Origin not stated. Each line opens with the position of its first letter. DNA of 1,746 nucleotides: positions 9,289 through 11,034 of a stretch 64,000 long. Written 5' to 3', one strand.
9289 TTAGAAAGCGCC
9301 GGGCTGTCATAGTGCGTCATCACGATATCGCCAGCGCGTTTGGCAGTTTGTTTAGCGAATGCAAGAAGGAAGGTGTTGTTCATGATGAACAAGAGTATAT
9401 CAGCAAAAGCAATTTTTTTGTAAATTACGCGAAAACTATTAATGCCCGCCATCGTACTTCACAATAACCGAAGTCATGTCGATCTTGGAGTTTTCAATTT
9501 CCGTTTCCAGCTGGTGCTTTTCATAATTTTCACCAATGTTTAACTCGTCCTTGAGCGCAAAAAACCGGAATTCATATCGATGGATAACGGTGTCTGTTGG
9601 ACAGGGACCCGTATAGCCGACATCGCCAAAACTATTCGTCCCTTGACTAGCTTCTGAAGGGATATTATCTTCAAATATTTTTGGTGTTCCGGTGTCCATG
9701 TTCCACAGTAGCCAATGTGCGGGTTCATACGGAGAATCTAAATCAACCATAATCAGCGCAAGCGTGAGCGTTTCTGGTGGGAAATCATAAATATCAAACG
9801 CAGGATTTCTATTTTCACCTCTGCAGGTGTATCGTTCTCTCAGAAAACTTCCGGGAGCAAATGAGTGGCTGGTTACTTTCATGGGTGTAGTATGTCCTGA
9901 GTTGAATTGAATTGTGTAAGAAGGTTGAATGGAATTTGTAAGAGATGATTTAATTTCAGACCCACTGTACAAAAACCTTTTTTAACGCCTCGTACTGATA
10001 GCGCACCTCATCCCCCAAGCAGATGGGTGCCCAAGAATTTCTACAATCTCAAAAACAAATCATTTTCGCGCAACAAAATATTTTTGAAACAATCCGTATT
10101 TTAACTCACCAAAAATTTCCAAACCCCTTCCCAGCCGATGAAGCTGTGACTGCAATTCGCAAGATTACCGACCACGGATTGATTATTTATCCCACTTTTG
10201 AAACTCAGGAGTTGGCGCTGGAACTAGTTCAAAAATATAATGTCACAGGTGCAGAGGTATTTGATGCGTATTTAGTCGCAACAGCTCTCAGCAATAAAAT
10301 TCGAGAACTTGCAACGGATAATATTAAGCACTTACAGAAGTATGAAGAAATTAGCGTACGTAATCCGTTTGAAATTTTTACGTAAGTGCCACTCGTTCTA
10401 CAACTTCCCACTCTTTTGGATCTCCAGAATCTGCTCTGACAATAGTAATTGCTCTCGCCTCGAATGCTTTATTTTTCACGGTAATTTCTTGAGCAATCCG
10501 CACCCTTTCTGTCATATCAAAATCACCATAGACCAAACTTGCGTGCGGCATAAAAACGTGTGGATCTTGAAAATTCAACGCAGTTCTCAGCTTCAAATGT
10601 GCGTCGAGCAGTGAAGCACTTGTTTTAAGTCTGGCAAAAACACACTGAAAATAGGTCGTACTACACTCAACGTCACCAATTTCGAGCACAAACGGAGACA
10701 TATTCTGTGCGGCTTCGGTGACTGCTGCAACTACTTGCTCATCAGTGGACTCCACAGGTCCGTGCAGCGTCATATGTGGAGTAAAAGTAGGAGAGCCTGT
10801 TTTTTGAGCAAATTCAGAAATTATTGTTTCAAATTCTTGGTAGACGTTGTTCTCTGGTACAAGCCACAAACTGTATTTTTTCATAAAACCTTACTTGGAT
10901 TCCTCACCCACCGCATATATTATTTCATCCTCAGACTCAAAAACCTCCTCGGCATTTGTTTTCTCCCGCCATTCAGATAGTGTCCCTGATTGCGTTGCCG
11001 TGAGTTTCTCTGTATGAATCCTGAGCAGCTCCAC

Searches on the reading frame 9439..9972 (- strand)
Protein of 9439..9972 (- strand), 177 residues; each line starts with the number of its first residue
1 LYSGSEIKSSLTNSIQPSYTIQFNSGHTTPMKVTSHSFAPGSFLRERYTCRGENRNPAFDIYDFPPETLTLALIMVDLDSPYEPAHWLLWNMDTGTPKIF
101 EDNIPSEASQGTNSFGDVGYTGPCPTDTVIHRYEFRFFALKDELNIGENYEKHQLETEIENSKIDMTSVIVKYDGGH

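Call 62: search_protein_families(library=pfam, proteins=[window:9439-9972:-], max_evalue=0.00001)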
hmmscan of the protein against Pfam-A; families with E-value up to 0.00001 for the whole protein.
window:9439-9972:- (177 aa): 1 family
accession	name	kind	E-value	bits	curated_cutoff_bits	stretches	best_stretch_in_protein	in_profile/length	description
PF01161.25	PBP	-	1.9e-25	90.2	24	1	44-173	2-135/135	Phosphatidylethanolamine-binding protein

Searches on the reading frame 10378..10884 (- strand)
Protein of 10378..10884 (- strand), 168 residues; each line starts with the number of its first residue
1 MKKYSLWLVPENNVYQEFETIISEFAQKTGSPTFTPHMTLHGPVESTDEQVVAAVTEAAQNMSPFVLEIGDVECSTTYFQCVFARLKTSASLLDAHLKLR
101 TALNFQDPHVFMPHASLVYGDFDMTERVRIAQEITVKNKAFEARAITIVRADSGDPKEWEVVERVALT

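Call 62: search_protein_families(library=pfam, proteins=[window:10378-10884:-], max_evalue=0.00001)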
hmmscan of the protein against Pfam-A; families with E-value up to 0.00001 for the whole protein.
window:10378-10884:- (168 aa): 2 families
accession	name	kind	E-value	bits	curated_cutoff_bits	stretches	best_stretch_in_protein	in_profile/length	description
PF07823.17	CPDase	-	6.4e-14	52.6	21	1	4-166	3-198/199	Cyclic phosphodiesterase-like protein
PF13563.12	2_5_RNA_ligase2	-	6.7e-09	36.4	27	1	34-154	24-151/152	2'-5' RNA ligase superfamily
